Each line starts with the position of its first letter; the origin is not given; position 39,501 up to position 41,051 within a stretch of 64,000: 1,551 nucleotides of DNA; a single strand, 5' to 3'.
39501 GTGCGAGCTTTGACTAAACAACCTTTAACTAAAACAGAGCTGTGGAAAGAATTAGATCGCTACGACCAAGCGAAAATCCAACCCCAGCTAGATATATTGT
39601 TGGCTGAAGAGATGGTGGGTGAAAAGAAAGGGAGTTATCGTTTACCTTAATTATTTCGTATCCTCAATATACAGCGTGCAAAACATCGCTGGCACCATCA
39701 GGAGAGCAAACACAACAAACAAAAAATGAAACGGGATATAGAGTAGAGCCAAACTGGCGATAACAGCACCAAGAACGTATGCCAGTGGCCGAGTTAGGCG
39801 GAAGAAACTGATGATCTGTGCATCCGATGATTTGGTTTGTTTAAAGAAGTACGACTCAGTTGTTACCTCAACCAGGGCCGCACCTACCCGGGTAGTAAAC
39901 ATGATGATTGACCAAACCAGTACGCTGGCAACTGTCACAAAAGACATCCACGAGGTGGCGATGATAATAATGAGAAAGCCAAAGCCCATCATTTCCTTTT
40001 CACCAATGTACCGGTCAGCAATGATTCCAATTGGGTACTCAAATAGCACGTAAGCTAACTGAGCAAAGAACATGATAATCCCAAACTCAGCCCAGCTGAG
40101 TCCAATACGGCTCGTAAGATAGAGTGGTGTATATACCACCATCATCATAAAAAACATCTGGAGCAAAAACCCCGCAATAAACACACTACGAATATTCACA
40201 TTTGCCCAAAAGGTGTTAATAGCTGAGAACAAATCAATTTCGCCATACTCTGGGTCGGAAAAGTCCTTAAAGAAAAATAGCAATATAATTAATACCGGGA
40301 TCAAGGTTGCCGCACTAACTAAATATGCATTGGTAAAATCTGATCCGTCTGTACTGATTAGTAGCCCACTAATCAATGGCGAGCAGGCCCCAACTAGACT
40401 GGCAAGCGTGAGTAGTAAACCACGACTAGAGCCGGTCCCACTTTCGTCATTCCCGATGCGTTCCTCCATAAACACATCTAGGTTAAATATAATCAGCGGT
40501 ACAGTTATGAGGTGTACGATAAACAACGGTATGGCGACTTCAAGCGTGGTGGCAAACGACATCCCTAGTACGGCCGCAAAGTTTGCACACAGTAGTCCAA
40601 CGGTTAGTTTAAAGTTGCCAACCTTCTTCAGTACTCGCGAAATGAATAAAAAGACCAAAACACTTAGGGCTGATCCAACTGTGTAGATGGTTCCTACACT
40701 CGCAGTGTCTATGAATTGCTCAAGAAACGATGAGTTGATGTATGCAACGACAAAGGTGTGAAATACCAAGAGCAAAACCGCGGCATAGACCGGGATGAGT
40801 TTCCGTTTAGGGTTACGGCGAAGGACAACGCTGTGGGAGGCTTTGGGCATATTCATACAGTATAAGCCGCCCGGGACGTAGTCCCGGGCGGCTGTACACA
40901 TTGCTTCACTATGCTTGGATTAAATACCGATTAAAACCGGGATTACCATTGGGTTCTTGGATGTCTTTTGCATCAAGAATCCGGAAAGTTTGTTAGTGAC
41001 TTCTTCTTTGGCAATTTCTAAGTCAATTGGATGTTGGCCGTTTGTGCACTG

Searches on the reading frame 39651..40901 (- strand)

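Call 83: search_protein_families(library=pfam, proteins=[window:39651-40901:-], max_evalue=0.0001)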
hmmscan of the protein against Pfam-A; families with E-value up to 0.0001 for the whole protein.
window:39651-40901:- (416 aa): 2 families
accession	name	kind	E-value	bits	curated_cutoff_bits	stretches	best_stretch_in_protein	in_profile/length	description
PF07690.21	MFS_1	-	1.9e-22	80.1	33.4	2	161-344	124-311/347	Major Facilitator Superfamily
PF12832.13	MFS_1_like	-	6.7e-06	25.8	25.2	0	38-189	218-369/373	MFS_1 like family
